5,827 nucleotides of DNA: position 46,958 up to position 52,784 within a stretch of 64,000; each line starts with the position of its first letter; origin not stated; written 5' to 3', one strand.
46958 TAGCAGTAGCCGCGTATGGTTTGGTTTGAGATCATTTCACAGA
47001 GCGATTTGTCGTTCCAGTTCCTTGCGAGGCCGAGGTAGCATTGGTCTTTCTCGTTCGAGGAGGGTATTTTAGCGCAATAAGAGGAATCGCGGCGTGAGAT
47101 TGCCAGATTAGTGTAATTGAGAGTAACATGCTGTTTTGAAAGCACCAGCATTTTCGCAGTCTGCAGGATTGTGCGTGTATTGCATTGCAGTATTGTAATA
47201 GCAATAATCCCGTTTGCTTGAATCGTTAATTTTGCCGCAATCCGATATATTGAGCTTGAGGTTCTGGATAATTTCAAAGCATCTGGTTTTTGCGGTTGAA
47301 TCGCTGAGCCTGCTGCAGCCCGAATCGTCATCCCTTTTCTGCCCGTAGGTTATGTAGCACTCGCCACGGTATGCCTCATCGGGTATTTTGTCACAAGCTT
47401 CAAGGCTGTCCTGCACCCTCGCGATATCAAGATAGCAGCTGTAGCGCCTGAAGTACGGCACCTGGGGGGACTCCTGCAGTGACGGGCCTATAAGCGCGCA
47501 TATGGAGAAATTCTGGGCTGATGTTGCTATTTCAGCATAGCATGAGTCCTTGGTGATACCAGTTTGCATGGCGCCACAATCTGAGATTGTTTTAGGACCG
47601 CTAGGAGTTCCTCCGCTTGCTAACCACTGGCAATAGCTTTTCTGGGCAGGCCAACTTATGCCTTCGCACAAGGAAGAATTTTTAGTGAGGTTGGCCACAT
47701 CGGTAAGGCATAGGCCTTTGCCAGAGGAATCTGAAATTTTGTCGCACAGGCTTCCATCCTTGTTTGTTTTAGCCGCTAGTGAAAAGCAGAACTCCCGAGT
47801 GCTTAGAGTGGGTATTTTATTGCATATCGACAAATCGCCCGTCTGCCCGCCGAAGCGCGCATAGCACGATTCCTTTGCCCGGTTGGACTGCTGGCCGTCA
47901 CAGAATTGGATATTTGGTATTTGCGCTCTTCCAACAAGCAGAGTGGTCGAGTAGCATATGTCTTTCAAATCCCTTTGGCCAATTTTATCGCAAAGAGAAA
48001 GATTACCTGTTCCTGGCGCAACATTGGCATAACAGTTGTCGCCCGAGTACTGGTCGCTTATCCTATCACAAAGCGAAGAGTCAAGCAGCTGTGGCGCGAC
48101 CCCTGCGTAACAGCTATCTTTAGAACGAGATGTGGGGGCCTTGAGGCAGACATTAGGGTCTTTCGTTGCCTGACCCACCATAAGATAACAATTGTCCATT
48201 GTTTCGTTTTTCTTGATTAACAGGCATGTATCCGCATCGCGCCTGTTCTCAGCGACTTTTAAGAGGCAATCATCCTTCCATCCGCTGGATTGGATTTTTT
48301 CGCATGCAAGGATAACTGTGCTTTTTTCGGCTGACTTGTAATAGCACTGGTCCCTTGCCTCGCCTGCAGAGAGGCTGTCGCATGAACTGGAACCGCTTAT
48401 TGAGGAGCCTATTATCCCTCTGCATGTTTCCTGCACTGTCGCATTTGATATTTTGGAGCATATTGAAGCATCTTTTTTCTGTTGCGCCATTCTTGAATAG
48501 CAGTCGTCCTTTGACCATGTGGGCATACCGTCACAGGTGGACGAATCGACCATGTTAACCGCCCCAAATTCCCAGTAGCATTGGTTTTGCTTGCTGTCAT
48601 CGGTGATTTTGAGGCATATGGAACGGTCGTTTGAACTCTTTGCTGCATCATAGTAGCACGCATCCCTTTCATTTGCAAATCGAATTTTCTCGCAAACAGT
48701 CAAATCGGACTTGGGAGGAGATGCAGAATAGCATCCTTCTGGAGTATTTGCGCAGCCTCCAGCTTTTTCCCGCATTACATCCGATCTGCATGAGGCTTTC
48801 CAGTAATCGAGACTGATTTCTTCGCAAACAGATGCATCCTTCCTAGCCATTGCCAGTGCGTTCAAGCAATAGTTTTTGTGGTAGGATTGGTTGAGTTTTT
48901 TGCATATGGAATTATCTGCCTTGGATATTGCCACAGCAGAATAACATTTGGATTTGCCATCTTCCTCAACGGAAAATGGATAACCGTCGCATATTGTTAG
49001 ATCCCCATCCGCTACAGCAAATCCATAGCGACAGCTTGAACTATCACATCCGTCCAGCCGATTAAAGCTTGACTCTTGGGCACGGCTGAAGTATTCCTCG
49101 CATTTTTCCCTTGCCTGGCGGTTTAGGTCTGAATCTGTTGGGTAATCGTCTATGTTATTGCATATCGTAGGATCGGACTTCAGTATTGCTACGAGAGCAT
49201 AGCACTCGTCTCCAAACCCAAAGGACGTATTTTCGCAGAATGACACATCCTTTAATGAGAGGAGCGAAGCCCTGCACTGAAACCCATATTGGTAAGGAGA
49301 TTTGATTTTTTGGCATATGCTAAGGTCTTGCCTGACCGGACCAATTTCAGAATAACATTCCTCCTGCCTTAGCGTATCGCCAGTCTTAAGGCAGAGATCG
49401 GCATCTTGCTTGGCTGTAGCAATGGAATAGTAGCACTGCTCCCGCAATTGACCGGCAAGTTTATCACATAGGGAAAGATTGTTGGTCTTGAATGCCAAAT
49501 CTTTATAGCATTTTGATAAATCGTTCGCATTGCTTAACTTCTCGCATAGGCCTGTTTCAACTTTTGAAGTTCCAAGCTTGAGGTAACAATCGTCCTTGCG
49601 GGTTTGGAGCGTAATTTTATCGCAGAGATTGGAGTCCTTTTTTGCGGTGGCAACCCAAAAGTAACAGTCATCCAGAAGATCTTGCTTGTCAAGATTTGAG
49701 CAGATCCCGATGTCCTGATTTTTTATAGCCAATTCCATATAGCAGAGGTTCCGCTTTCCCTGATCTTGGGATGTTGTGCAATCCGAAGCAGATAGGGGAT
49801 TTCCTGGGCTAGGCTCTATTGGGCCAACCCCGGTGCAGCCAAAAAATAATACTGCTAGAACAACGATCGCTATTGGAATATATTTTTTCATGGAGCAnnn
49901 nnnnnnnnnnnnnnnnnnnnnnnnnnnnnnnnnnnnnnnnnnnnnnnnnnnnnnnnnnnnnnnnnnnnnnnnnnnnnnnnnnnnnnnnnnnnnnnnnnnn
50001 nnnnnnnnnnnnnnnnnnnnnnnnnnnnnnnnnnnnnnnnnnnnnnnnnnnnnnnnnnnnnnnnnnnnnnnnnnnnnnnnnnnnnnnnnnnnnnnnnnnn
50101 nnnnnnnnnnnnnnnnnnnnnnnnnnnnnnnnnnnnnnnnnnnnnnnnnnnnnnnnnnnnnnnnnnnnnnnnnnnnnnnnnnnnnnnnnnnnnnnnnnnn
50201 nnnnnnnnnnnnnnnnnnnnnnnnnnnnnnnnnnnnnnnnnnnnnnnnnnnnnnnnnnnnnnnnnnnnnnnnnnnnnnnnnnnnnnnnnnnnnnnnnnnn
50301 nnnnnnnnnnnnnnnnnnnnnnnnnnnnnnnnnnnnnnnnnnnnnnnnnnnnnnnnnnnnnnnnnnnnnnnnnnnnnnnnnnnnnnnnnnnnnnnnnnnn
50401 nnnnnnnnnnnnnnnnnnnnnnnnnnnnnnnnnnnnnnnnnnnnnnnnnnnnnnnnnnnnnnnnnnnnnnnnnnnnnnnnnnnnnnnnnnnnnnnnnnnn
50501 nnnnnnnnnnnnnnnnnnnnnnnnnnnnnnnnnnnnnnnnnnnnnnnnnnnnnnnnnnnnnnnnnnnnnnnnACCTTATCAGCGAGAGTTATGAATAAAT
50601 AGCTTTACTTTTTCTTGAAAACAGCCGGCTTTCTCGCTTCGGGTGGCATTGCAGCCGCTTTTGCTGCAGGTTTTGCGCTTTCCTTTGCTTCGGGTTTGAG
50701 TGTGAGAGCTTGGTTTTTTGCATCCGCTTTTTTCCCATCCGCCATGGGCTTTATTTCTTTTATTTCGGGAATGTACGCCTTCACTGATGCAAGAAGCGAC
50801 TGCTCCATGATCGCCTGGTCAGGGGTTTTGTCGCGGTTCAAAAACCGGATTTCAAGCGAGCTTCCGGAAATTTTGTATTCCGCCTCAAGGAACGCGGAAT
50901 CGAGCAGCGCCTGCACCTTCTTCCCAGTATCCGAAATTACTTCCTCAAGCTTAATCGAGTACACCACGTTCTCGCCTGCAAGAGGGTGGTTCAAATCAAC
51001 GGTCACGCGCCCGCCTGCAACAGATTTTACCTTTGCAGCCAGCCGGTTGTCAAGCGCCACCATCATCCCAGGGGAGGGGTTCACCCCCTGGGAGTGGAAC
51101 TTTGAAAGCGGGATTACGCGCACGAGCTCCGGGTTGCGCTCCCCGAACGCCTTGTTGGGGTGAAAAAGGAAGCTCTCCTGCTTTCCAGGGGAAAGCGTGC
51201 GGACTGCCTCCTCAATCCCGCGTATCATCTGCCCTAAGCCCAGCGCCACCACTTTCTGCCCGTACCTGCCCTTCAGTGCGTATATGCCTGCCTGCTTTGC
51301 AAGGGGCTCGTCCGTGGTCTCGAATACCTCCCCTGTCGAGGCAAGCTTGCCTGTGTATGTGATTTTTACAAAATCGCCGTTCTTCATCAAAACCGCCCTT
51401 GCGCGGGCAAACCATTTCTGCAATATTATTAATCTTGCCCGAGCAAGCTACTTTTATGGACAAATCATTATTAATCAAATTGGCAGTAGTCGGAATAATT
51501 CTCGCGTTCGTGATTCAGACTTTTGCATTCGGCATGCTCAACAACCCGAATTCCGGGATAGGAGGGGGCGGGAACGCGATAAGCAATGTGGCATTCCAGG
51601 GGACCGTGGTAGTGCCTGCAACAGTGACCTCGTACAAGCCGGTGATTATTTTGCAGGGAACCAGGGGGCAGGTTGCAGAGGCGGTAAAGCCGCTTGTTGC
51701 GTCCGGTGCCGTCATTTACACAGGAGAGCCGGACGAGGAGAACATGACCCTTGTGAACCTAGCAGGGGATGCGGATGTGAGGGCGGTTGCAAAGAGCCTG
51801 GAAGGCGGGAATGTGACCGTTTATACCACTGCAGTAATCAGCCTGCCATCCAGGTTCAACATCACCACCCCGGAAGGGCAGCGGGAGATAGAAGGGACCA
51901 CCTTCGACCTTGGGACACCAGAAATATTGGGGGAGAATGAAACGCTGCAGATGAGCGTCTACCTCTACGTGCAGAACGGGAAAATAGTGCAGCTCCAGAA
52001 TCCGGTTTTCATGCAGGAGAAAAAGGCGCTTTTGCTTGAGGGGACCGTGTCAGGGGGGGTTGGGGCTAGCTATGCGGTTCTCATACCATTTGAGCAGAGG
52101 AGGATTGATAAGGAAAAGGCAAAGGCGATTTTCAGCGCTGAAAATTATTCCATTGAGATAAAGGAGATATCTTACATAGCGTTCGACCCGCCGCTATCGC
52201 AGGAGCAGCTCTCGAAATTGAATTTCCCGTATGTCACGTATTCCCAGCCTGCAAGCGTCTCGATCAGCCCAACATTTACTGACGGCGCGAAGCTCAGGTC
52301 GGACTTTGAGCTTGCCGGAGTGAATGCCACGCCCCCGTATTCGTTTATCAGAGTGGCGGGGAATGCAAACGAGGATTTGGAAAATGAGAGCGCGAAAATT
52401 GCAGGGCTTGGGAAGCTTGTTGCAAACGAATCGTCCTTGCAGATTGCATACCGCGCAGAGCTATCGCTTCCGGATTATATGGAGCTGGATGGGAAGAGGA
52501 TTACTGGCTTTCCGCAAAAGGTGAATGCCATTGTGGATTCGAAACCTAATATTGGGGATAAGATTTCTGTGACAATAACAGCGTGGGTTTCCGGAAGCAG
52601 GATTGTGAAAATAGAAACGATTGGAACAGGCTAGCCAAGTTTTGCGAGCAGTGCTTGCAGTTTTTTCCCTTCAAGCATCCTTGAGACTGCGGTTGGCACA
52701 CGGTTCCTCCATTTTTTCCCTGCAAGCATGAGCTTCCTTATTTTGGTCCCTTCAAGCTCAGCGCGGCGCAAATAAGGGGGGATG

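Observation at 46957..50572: Second, much larger Cys-repeat lipoprotein locus (224 aa plus 927 aa) with visibly lower GC than its neighbours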

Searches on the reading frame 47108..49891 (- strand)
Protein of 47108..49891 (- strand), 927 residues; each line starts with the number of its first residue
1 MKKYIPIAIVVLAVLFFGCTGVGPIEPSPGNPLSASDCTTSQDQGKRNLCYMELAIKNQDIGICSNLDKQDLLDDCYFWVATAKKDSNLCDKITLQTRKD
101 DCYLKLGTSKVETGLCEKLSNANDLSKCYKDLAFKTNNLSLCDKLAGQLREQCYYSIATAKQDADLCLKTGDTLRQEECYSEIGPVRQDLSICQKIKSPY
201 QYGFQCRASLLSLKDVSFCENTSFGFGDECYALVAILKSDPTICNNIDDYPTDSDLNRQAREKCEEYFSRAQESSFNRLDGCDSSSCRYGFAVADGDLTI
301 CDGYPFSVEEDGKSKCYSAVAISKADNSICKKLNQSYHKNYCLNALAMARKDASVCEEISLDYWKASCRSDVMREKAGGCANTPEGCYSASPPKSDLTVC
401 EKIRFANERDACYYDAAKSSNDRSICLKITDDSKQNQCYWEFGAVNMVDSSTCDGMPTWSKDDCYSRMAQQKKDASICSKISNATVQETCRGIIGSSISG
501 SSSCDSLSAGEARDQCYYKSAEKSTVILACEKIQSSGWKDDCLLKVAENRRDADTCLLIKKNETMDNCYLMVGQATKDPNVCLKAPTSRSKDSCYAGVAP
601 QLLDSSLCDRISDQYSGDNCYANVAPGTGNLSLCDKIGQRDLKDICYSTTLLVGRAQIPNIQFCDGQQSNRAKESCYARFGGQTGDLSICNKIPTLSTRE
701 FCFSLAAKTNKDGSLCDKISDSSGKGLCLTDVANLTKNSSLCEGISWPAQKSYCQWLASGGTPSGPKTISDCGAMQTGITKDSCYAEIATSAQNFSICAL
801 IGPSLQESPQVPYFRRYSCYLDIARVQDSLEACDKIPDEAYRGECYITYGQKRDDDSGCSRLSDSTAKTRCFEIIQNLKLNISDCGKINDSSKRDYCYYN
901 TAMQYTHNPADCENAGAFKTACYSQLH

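Call 8: search_protein_families(library=pfam, proteins=[window:47108-49891:-], max_evalue=0.1)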
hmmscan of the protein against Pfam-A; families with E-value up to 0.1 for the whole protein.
window:47108-49891:- (927 aa): 0 families

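Call 9: search_protein_families(library=ncbifam, proteins=[window:47108-49891:-], max_evalue=0.1)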
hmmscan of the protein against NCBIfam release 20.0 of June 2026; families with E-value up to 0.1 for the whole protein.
window:47108-49891:- (927 aa): 0 families

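Call 10: find_homologous_proteins(query=window:47108-49891:-, max_evalue=0.001)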
Query window:47108-49891:- (927 aa): 2 proteins with E <= 0.001 among 7768 candidates.
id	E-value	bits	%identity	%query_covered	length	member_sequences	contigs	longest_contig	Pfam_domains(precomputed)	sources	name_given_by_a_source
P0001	0.0e+0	2132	100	100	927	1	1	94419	-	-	-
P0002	9.6e-20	89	30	24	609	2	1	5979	PF10092.15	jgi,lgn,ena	-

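Call 11: search_solved_structures(query=window:47108-49891:-, max_evalue=1)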
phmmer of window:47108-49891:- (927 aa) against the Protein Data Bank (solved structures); distinct sequences matched with E-value up to 1: 0.

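Call 24: search_protein_families(library=pfam, alignment_id=A1, max_evalue=0.001)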
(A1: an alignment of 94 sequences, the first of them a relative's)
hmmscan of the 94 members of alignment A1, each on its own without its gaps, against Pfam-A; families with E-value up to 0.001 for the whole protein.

A. member 1, P0002 (609 aa): 1 family
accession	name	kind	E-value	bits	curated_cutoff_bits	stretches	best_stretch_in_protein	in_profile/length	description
PF10092.14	DUF2330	-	4.4e-21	75.8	24.7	1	174-297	104-223/279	Uncharacterized protein conserved in bacteria (DUF2330)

B. families by the number of members that match (of 94 scanned): 9 families
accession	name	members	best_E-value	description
PF18915.5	DUF5667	2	9.4e-21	Domain of unknown function (DUF5667)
PF10092.14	DUF2330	1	4.4e-21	Uncharacterized protein conserved in bacteria (DUF2330)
PF18884.5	TSP3_bac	1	6.2e-09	Bacterial TSP3 repeat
PF13240.11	Zn_Ribbon_1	1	1.3e-08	zinc-ribbon domain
PF13248.11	Zn_ribbon_3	1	8.5e-05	zinc-ribbon domain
PF24381.1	DUF7537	1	0.00027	Family of unknown function (DUF7537)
PF14221.11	DUF4330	1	0.00039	Domain of unknown function (DUF4330)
PF01683.23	EB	1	0.00073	EB module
PF12773.13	DZR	1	0.00081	Double zinc ribbon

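Call 25: find_encoding_contigs(protein=P0001, flank=10000, max_places=6)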
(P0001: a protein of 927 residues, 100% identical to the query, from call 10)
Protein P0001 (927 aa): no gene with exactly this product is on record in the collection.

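Call 50: find_related_loci(query=window:47108-49891:-, collection=metagenome_contigs, flank=6000)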
Query window:47108-49891:- (927 aa) in metagenome_contigs; peptide patterns used: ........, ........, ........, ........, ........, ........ (x = any residue, [..] = any of these).
42 stretches matched a pattern, but none encodes a relative of the query by tblastn (E <= 1e-3).

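Call 72: predict_structure(alignment_id=A4)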
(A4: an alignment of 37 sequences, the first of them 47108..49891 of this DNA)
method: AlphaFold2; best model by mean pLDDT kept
length: 927 residues; sequences in the alignment: 37
mean_pLDDT: 78.6   pTM: 0.60
mean pLDDT of the five models: 78.6, 77.8, 77.2, 74.8, 69.0
residues with pLDDT >= 90: 361; 70-90: 309; 50-70: 138; < 50: 119
segments of 3 or more residues with pLDDT < 50: 22-29, 274-294, 304-308, 434-456, 564-567, 569-575, 581-588, 655-663, 668-675, 678-683, 763-766, 803-808
pLDDT, mean of each block of 10 residues (from residue 1): 82 77 47 83 90 95 96 97 97 97 96 96 94 95 93 96 96 93 91 86 82 73 71 87 87 61 70 49 43 53 50 89 95 90 93 95 90 80 52 77 89 88 90 49 37 54 90 91 89 85 90 92 93 91 94 94 48 47 47 93 96 93 92 94 88 54 48 49 67 90 88 94 90 89 85 80 54 58 68 73 49 67 73 80 74 70 77 63 73 76 68 84 73
secondary structure, 60 per line:
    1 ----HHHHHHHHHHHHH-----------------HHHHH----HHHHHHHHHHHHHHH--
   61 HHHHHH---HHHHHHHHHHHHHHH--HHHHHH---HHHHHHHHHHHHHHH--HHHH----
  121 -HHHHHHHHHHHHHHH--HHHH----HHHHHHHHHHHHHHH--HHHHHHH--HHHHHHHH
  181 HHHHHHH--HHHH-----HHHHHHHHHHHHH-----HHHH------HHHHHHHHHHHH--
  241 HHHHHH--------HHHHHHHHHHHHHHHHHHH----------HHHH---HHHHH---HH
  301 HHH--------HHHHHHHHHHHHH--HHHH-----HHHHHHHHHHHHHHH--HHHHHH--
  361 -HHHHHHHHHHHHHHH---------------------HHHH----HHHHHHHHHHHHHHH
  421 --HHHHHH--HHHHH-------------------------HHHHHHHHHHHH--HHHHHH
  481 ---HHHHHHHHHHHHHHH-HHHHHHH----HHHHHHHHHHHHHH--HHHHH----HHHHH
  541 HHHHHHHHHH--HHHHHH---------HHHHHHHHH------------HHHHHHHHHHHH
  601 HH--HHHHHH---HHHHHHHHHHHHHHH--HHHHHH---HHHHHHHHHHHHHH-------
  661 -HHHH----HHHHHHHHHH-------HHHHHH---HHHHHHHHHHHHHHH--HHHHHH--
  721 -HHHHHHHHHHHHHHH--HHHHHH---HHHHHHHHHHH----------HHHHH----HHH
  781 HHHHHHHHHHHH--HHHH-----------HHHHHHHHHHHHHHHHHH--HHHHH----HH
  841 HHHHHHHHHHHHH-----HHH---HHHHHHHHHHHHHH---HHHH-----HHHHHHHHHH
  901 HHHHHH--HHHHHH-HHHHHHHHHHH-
elements in order (helices of 4 or more, strands of 3 or more residues): H5-17 H35-39 H44-58 H61-66 H70-84 H87-92 H96-110 H113-116 H122-136 H139-142 H147-161 H164-170 H173-187 H190-193 H199-211 H217-220 H227-238 H241-246 H255-273 H284-287 H291-295 H299-303 H312-324 H327-330 H336-350 H353-358 H362-376 H398-401 H406-420 H423-428 H431-435 H461-472 H475-480 H484-498 H500-506 H511-524 H527-531 H536-550 H553-558 H568-576 H589-602 H605-610 H614-628 H631-636 H640-653 H662-665 H670-679 H687-692 H696-710 H713-718 H722-736 H739-744 H748-758 H769-773 H778-792 H795-798 H810-827 H830-834 H839-853 H865-878 H882-885 H891-906 H909-914 H916-926

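Call 75: fold_search(model_id=the predicted structure, library=pdb)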
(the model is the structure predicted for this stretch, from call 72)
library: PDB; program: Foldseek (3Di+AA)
matches with E <= 10: 556; with E <= 0.001: 0
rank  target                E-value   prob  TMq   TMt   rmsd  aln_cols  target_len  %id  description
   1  7qds_B                1.3e-03  0.93  0.11  0.11  38.6      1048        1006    9  Apo human SKI complex in the open state (released 2022-02-02)
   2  9vm1_C                1.4e-03  0.90  0.11  0.11  36.9      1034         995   10  MVM NS2 mutant Nm42 in complex with CRM1-Ran-RanBP1 (released 2025-08-06)
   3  5dhf_C                1.6e-03  0.90  0.11  0.11  37.1      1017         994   10  Crystal Structure of hRio2 NES Peptide in complex with CRM1-Ran-RanBP1 (released 2015-09-16)
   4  7dbg_C                2.6e-03  0.85  0.11  0.11  36.9      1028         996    9  Yeast CRM1e (apo) in complex with Ran-RanBP1 (released 2021-09-29)
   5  8q9t_E                2.8e-03  0.94  0.13  0.12  48.3      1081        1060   12  CryoEM structure of a S. Cerevisiae Ski238 complex bound to RNA (released 2023-11-29)
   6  5di9_C                3.3e-03  0.84  0.11  0.11  37.1      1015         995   10  Crystal Structure of hRio2 NES Reverse Mutant Peptide in complex with CRM1-Ran-RanBP1 (released 2015-09-16)
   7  6m6x_C                3.5e-03  0.92  0.13  0.13  36.7      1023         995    9  Oridonin in complex with CRM1#-Ran-RanBP1 (released 2021-03-17)
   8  3wyf_F                4.3e-03  0.77  0.11  0.10  36.5      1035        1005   10  Crystal structure of Xpo1p-Yrb2p-Gsp1p-GTP complex (released 2014-11-12)
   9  9hvq_Q                4.6e-03  0.87  0.10  0.10  41.5       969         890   10  Structure of the transcribing Pol II-DSIF-PAF-SPT6-RECQL5 complex (released 2025-07-16)
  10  6m60_C                5.1e-03  0.85  0.12  0.12  36.8      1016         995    8  Plumbagin in complex with CRM1#-Ran-RanBP1 (released 2021-06-09)
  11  5dh9_C                6.5e-03  0.80  0.12  0.11  37.2      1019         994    9  Crystal Structure of PKI NES Flip Mutant Peptide in complex with CRM1-Ran-RanBP1 (released 2015-09-16)
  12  6cit_C                6.7e-03  0.69  0.11  0.10  38.5      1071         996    9  Crystal Structure of MVM NS2 NES Peptide in complex with CRM1-Ran-RanBP1 (released 2018-06-27)
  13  5uwt_C                7.7e-03  0.72  0.11  0.11  37.6      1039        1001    8  Crystal Structure of Hxk2 Peptide in complex with CRM1 K579A mutant-Ran-RanBP1 (released 2017-03-22)
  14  8bbg_D                8.0e-03  0.91  0.14  0.11  40.6      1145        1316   11  Structure of the IFT-A complex; anterograde IFT-A train model (released 2022-12-21)
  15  8ruy_I                9.5e-03  0.84  0.13  0.09  78.5      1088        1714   11  Structure of IFTA and IFTB in Retrograde Intraflagellar transport trains (released 2024-07-24)
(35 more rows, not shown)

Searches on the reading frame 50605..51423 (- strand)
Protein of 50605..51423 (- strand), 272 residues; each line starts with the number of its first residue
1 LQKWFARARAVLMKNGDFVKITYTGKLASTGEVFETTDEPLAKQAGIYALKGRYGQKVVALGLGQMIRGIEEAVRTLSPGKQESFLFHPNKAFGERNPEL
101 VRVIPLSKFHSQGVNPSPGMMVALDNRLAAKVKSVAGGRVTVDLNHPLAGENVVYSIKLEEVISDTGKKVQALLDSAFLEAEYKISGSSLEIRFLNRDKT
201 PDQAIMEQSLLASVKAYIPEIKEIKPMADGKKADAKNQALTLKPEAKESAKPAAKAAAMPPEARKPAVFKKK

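Call 8: search_protein_families(library=pfam, proteins=[window:50605-51423:-], max_evalue=0.1)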
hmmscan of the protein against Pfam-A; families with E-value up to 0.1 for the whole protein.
window:50605-51423:- (272 aa): 2 families
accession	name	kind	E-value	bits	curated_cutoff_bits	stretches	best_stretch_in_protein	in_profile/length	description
PF22199.2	FKBP26_IF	-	1.1e-13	51.3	27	1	102-148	1-46/46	FKBP26, IF domain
PF00254.34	FKBP_C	-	2.3e-09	37.9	21.1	1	13-98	5-76/94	FKBP-type peptidyl-prolyl cis-trans isomerase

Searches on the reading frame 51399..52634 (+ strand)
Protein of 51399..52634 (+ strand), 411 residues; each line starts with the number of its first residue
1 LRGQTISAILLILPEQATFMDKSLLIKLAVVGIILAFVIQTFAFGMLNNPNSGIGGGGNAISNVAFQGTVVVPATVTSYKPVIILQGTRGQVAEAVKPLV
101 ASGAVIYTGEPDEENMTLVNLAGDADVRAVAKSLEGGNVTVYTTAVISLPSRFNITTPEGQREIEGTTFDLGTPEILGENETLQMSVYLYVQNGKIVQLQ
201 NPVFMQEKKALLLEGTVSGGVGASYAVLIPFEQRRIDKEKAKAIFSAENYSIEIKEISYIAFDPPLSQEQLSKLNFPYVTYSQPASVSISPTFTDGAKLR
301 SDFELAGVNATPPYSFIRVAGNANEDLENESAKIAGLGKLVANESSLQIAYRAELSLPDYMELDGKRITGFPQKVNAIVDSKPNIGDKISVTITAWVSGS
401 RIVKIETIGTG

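Call 8: search_protein_families(library=pfam, proteins=[window:51399-52634:+], max_evalue=0.1)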
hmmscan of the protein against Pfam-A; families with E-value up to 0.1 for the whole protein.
window:51399-52634:+ (411 aa): 1 family
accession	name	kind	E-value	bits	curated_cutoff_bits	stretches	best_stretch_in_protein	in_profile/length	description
PF04773.18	FecR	-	0.027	15.4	24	1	120-171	31-80/97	FecR protein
